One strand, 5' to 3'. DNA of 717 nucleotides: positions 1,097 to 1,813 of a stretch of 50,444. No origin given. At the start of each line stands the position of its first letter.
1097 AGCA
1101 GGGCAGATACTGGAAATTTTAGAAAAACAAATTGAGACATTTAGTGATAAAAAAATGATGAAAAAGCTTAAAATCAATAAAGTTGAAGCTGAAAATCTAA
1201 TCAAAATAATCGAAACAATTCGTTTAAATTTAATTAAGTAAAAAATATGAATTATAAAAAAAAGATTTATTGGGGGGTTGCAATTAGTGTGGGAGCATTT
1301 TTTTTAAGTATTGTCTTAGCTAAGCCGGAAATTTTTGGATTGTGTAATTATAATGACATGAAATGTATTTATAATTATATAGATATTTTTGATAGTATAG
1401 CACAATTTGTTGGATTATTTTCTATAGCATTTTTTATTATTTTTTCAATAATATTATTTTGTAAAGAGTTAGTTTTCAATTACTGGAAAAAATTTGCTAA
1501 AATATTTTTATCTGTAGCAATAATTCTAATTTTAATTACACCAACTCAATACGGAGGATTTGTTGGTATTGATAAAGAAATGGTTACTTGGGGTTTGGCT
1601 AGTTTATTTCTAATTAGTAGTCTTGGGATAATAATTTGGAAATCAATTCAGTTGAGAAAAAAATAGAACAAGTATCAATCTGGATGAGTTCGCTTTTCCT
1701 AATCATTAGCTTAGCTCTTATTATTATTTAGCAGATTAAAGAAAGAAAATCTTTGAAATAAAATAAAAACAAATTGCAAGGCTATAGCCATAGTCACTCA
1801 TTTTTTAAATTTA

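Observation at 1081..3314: Array of orphan C-terminal tail cassettes, each paired with a small membrane-protein gene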

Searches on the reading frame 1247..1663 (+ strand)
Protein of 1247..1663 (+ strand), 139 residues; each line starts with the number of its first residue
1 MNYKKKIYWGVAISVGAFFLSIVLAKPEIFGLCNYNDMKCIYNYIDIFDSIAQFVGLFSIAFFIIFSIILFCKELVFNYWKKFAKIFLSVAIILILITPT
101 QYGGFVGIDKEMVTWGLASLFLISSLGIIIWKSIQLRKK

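Call 9: search_protein_families(library=pfam, proteins=[window:1247-1663:+], max_evalue=1)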
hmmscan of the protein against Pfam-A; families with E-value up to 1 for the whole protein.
window:1247-1663:+ (139 aa): 1 family
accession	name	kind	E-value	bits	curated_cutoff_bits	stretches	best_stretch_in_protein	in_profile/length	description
PF14387.11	DUF4418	-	0.029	15.1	27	1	4-60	56-108/117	Domain of unknown function (DUF4418)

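Call 46: search_protein_families(library=ncbifam, proteins=[window:1247-1663:+], max_evalue=0.1)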
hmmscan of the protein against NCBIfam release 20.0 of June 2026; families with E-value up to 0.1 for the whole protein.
window:1247-1663:+ (139 aa): 0 families

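Call 47: search_protein_families(library=padloc, proteins=[window:1247-1663:+], max_evalue=0.1)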
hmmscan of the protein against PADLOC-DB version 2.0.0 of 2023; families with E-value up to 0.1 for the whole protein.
window:1247-1663:+ (139 aa): 0 families

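Call 55: find_homologous_proteins(query=window:1247-1663:+, max_evalue=0.001)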
Query window:1247-1663:+ (139 aa): 17 proteins with E <= 0.001 among 176 candidates.
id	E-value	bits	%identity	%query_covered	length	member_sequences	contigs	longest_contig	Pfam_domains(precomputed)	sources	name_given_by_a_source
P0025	2.3e-82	292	100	100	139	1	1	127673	-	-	-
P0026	1.9e-54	202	67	99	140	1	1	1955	-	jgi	jgi:hypothetical protein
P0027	2.6e-52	195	67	99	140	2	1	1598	-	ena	-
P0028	2.5e-40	156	62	100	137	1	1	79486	-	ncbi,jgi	ncbi:MAG: hypothetical protein WC682_05280 [Parcubacteria group bacterium]|jgi:hypothetical protein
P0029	3.1e-34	136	88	48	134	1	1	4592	-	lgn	-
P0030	5.9e-32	129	56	100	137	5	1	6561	-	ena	-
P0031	9.4e-32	128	56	87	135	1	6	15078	-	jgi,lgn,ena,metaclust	jgi:hypothetical protein|metaclust:\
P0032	4.0e-31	126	55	100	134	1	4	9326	-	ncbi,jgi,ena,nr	ncbi:MAG TPA: hypothetical protein DEA46_00375 [Candidatus Moranbacteria bacterium]|nr:hypothetical 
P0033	5.8e-31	126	70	68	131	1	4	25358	-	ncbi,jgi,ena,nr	ncbi:MAG: hypothetical protein ACD_7C00551G0001 [uncultured bacterium]|nr:MAG: hypothetical protein 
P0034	6.5e-30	122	65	68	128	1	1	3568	-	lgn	-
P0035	9.8e-30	122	68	68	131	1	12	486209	-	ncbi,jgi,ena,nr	ncbi:MAG: hypothetical protein ACD_7C00494G0001 [uncultured bacterium]|nr:MAG: hypothetical protein 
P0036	3.0e-29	120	51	100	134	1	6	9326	-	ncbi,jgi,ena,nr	ncbi:MAG TPA: hypothetical protein DEA46_00390 [Candidatus Moranbacteria bacterium]|nr:hypothetical 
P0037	3.4e-29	120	52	99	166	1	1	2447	-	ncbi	-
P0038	1.2e-21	96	60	66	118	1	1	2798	-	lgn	-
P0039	1.3e-17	83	44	90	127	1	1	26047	-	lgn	-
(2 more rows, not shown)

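Call 56: find_encoding_contigs(protein=P0028, flank=8000, max_places=3)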
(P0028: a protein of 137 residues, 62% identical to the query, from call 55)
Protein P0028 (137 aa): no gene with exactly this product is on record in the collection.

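Call 57: find_encoding_contigs(protein=P0035, flank=8000, max_places=3)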
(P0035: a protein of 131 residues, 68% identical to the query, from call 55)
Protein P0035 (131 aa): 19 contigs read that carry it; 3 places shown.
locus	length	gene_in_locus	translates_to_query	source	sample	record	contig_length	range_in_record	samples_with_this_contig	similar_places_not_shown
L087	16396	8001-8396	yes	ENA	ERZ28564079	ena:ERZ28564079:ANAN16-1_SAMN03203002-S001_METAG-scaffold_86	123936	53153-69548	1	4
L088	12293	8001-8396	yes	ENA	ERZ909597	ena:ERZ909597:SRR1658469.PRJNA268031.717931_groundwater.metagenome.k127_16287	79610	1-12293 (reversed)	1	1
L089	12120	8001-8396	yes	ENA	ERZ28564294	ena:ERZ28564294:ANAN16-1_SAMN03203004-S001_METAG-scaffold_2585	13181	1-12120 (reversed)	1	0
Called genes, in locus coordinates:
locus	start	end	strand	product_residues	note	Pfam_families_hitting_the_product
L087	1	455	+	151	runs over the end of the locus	PF00571:CBS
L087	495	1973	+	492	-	PF13567:DUF4131, PF03772:Competence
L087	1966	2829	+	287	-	PF00753:Lactamase_B, PF23023:Anti-Pycsar_Apyc1 (weak)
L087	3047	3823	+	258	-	PF01061:ABC2_membrane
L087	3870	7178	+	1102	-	PF02450:LCAT, PF07819:PGAP1, PF24096:DUF7379 (weak)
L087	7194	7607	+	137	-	-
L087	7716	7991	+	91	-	-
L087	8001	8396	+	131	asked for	-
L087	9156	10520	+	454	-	-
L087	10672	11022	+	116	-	PF05635:23S_rRNA_IVP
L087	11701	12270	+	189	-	PF01936:NYN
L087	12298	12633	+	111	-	-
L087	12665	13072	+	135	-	PF02452:PemK_toxin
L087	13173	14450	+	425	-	PF00005:ABC_tran, PF13304:AAA_21 (weak), PF14524:Wzt_C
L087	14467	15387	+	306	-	PF03141:Methyltransf_29 (weak), PF05175:MTS (weak), PF13489:Methyltransf_23, PF02353:CMAS, PF08241:Methyltransf_11, PF08242:Methyltransf_12, PF13649:Methyltransf_25, PF13847:Methyltransf_31, +2 more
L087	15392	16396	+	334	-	PF00535:Glycos_transf_2, PF13641:Glyco_tranf_2_3 (faint)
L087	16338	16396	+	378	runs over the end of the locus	PF01501:Glyco_transf_8, PF18404:Glyco_transf_24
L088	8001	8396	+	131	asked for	-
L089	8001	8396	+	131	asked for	-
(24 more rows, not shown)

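Call 73: find_homologous_proteins(query=A8, max_evalue=0.001)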
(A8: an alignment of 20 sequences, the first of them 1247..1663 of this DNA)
Query A8 (20 sequences) (139 aa, profile of the alignment): 30 proteins with E <= 0.001 among 8000 candidates.
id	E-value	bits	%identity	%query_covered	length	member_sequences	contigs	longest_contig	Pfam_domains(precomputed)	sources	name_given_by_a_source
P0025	1.2e-42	163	100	100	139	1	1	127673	-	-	-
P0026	1.5e-40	157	67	99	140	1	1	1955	-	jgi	jgi:hypothetical protein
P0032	3.5e-40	155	55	100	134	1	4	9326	-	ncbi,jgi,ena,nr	ncbi:MAG TPA: hypothetical protein DEA46_00375 [Candidatus Moranbacteria bacterium]|nr:hypothetical 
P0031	2.8e-39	152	56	87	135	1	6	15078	-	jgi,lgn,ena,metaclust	jgi:hypothetical protein|metaclust:\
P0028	4.8e-39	152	62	100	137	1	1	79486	-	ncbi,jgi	ncbi:MAG: hypothetical protein WC682_05280 [Parcubacteria group bacterium]|jgi:hypothetical protein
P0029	9.7e-39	151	88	48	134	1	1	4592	-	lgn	-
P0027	3.1e-38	149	67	99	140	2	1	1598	-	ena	-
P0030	2.3e-36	143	56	100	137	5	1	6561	-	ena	-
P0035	2.5e-34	136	68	68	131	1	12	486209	-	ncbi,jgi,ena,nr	ncbi:MAG: hypothetical protein ACD_7C00494G0001 [uncultured bacterium]|nr:MAG: hypothetical protein 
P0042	5.2e-34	135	34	98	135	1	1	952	-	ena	-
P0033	2.7e-33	133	70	68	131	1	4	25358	-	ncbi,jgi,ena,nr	ncbi:MAG: hypothetical protein ACD_7C00551G0001 [uncultured bacterium]|nr:MAG: hypothetical protein 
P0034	2.8e-33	133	65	68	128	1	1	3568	-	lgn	-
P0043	1.3e-30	124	31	55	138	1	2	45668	-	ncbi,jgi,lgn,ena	-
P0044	1.6e-30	124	29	62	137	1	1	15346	-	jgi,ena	-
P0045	3.4e-30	123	28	82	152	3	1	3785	-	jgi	-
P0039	8.7e-29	118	44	90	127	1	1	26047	-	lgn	-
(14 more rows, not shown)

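Call 82: predict_structure(alignment_id=A9)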
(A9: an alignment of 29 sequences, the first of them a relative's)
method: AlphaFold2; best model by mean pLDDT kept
length: 139 residues; sequences in the alignment: 29
mean_pLDDT: 89.4   pTM: 0.78
mean pLDDT of the five models: 89.4, 88.5, 88.3, 88.0, 87.3
residues with pLDDT >= 90: 85; 70-90: 45; 50-70: 9; < 50: 0
segments of 3 or more residues with pLDDT < 50: none
pLDDT, mean of each block of 10 residues (from residue 1): 89 96 90 88 86 93 95 93 94 86 69 91 95 87
secondary structure, 60 per line:
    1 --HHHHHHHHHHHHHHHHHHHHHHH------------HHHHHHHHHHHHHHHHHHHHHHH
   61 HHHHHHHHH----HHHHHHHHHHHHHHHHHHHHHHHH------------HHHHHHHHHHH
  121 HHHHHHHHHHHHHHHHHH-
elements in order: H3-25 H38-69 H74-97 H110-138

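Call 85: fold_search(model_id=the predicted structure, library=pdb)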
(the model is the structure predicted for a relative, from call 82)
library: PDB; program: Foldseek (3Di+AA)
matches with E <= 10: 75; with E <= 0.001: 0
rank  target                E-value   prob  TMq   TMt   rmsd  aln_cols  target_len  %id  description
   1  4nqi_A                7.8e-01  0.41  0.37  0.24  28.7       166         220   13  Structure of the N-terminal I-BAR domain (1-259) of D.Discoideum IBARa (released 2014-02-05)
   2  4nqi_B                1.2e+00  0.33  0.37  0.24  29.5       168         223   12  Structure of the N-terminal I-BAR domain (1-259) of D.Discoideum IBARa (released 2014-02-05)
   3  8s2f_AAA              1.3e+00  0.11  0.22  0.18  24.4       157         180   12  Crystal structure of Borrelia burgdorferi paralogous family 12 outer surface protein BBH37 (released 2025-03-05)
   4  9e0h_A                1.5e+00  0.21  0.31  0.30  10.0       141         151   11  De novo calcium channel heptamer, CalC6_3 with DHR extensions. Off target multimerization state (released 2025-10-01)
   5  4nqi_D                1.8e+00  0.25  0.36  0.23  29.5       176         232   11  Structure of the N-terminal I-BAR domain (1-259) of D.Discoideum IBARa (released 2014-02-05)
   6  4nqi_C                1.9e+00  0.23  0.36  0.24  29.3       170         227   12  Structure of the N-terminal I-BAR domain (1-259) of D.Discoideum IBARa (released 2014-02-05)
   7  2q12                  3.1e+00  0.09  0.28  0.19  26.5       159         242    9  Crystal Structure of BAR domain of APPL1 (released 2007-08-14)
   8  5vre_A                3.4e+00  0.16  0.38  0.31   8.2       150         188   14  Crystal structure of a lysosomal potassium-selective channel TMEM175 homolog from Chamaesiphon Minutus (released 2017-07-19)
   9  9s9j                  3.6e+00  0.11  0.31  0.26  14.9       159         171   12  S. islandicus CdvB (closed) (released 2026-01-28)
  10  5h3d_B                3.7e+00  0.08  0.27  0.12  30.2       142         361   13  Helical structure of membrane tubules decorated by ACAP1 (BARPH doamin) protein by cryo-electron microscopy and MD sim (released 2019-01-16)
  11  8s2f_BBB              3.7e+00  0.06  0.22  0.18  21.6       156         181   12  Crystal structure of Borrelia burgdorferi paralogous family 12 outer surface protein BBH37 (released 2025-03-05)
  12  2z0o                  3.9e+00  0.07  0.26  0.12  26.6       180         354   10  Crystal structure of APPL1-BAR-PH domain (released 2008-05-13)
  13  7qks                  3.9e+00  0.05  0.18  0.04  19.3       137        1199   14  Cryo-EM structure of ABC transporter STE6-2p from Pichia pastoris in apo conformation at 3.1 A resolution (released 2022-10-26)
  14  9kvy_B                4.4e+00  0.09  0.28  0.17  12.4       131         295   14  Cryo-EM structure of SLC30A10, determined in asymmetric conformations-one subunit in an inward-facing Mn2+-bound and t (released 2025-10-15)
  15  2z0n                  4.6e+00  0.08  0.29  0.20  26.3       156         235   10  Crystal structure of APPL1-BAR domain (released 2008-05-13)
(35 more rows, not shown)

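Call 86: find_encoding_contigs(protein=P0043, flank=6000, max_places=2)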
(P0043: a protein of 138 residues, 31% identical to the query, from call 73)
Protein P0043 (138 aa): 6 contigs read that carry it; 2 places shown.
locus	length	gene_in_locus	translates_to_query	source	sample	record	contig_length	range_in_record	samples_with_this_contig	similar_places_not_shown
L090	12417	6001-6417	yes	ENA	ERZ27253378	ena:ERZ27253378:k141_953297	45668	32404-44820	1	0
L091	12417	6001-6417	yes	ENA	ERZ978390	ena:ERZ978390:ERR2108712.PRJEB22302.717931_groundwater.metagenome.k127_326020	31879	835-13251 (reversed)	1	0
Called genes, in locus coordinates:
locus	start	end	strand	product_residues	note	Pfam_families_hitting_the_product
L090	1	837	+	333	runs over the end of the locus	PF21068:ATPgraspMvdD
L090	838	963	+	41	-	-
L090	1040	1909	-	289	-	-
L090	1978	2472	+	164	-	PF20329:DUF6624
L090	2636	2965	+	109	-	-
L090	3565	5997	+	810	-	PF24514:SpaA_4, PF02450:LCAT, PF24096:DUF7379 (faint)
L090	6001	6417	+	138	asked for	-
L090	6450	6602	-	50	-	-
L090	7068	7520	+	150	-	-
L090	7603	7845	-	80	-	-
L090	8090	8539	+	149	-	PF02668:TauD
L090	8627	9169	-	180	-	PF13238:AAA_18 (weak)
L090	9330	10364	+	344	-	PF14512:TM1586_NiRdase (faint), PF00881:Nitroreductase (faint)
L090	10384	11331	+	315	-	-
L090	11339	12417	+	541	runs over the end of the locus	PF16927:HisKA_7TM, PF00512:HisKA, PF02518:HATPase_c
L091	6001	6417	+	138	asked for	-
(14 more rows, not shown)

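Call 87: find_encoding_contigs(protein=P0039, flank=6000, max_places=2)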
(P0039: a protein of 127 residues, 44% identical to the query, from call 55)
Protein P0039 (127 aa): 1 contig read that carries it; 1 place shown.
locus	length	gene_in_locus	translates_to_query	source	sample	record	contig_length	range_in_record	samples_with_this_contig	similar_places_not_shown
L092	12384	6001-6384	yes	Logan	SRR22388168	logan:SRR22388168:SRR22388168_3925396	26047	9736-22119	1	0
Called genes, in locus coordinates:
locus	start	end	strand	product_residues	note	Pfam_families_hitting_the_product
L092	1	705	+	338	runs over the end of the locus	PF00149:Metallophos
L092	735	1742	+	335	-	PF21016:RlmN_N (faint), PF04055:Radical_SAM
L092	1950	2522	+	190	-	PF20803:PaaX_M, PF09827:CRISPR_Cas2 (weak)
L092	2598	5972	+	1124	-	PF05048:NosD, PF13229:Beta_helix, PF05048:NosD, PF13229:Beta_helix, PF02450:LCAT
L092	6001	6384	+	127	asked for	-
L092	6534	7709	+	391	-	PF18920:DUF5671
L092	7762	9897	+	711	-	PF22148:Fervidolysin_NPro-like, PF00082:Peptidase_S8, PF18885:DUF5648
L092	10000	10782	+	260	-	PF01061:ABC2_membrane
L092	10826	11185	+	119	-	PF05635:23S_rRNA_IVP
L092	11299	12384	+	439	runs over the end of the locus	PF00005:ABC_tran, PF13304:AAA_21 (faint), PF14524:Wzt_C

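Call 88: find_encoding_contigs(protein=P0033, flank=6000, max_places=2)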
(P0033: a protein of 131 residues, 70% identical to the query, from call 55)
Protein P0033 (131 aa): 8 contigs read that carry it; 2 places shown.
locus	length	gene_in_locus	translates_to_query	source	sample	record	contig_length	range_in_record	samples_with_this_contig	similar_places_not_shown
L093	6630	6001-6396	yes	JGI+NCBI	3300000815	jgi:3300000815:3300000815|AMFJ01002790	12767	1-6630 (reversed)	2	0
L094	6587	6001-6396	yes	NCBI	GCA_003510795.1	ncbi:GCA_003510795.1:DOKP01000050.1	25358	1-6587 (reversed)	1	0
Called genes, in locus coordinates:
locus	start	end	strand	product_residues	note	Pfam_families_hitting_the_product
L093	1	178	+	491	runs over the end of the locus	PF13567:DUF4131, PF03772:Competence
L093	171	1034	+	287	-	PF00753:Lactamase_B, PF23023:Anti-Pycsar_Apyc1 (weak)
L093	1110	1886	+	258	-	PF01061:ABC2_membrane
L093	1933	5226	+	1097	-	PF24322:Tle3 (weak), PF02450:LCAT, PF07819:PGAP1 (weak), PF24096:DUF7379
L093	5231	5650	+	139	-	-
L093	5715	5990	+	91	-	-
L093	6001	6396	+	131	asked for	-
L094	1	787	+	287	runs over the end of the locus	PF00753:Lactamase_B, PF23023:Anti-Pycsar_Apyc1 (weak)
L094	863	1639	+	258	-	PF01061:ABC2_membrane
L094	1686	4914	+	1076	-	PF24322:Tle3 (weak), PF02450:LCAT, PF07819:PGAP1 (weak), PF24096:DUF7379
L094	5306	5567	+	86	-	-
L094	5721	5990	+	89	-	-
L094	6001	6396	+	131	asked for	-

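Call 93: search_protein_families(library=pfam, proteins=[L093:1933-5223:+, L087:3870-7175:+, L092:2598-5969:+], max_evalue=0.01)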
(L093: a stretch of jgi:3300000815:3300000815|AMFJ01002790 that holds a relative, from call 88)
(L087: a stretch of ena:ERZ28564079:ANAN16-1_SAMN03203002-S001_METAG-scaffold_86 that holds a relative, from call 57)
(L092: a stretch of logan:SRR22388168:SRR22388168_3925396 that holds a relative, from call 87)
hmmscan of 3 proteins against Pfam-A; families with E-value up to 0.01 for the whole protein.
L093:1933-5223:+ (1097 aa): 9 families
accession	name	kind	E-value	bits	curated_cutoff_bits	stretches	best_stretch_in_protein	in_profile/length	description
PF02450.21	LCAT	-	1.8e-12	47.6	21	1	407-688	88-355/392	Lecithin:cholesterol acyltransferase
PF24096.1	DUF7379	-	4.4e-08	33.7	33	1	438-503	56-124/191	Domain of unknown function (DUF7379)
PF07819.20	PGAP1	-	3.5e-07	30.7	24.3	1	443-505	79-143/233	PGAP1-like alpha/beta domain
PF24322.2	Tle3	-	1.1e-05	25.5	27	1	353-490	88-220/321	T6SS Tle3 phospholipase effector domain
PF06821.19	Ser_hydrolase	-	3e-05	24.4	22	1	447-502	49-103/172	Serine hydrolase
PF00561.26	Abhydrolase_1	-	9.6e-05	22.6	25.8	1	392-509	18-124/245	alpha/beta hydrolase fold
PF02089.21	Palm_thioest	-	0.00027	21.2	26.8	1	436-494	58-113/254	Palmitoyl protein thioesterase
PF05057.20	DUF676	-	0.00054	20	20.3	1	434-495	57-129/217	Putative serine esterase (DUF676)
PF12146.15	Hydrolase_4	-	0.0052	16.6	27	1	443-489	66-109/239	Serine aminopeptidase, S33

L087:3870-7175:+ (1102 aa): 9 families
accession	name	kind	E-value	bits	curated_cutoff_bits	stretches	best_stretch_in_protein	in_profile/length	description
PF02450.21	LCAT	-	1.1e-11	45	21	1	407-662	88-336/392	Lecithin:cholesterol acyltransferase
PF07819.20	PGAP1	-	5.7e-08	33.2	24.3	1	441-502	74-140/233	PGAP1-like alpha/beta domain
PF24096.1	DUF7379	-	2.7e-07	31.2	33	1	447-515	64-136/191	Domain of unknown function (DUF7379)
PF06821.19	Ser_hydrolase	-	3.2e-05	24.4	22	1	450-502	52-103/172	Serine hydrolase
PF00561.26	Abhydrolase_1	-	5.5e-05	23.4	25.8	1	395-513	20-128/245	alpha/beta hydrolase fold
PF02089.21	Palm_thioest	-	0.00012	22.3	26.8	1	429-494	51-113/254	Palmitoyl protein thioesterase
PF05057.20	DUF676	-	0.001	19.1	20.3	1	440-500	63-134/217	Putative serine esterase (DUF676)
PF12146.15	Hydrolase_4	-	0.0011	18.8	27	1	440-489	63-109/239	Serine aminopeptidase, S33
PF24322.2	Tle3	-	0.0012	18.8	27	1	353-490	88-220/321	T6SS Tle3 phospholipase effector domain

L092:2598-5969:+ (1124 aa): 7 families
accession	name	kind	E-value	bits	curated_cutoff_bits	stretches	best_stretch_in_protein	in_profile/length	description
PF05048.19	NosD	-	3.6e-24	85.8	23.6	2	302-438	61-211/212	Periplasmic copper-binding protein (NosD)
PF13229.12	Beta_helix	-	1.3e-23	83.8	25.9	3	319-420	20-124/158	Right handed beta helix region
PF02450.21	LCAT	-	8e-18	65.3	21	1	566-863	88-389/392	Lecithin:cholesterol acyltransferase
PF24096.1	DUF7379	-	0.00013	22.4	33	1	592-653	55-117/191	Domain of unknown function (DUF7379)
PF07819.20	PGAP1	-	0.00044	20.5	24.3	1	592-652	73-133/233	PGAP1-like alpha/beta domain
PF05057.20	DUF676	-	0.0024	17.9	20.3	1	593-651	61-128/217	Putative serine esterase (DUF676)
PF02089.21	Palm_thioest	-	0.0038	17.4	26.8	0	598-652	58-114/254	Palmitoyl protein thioesterase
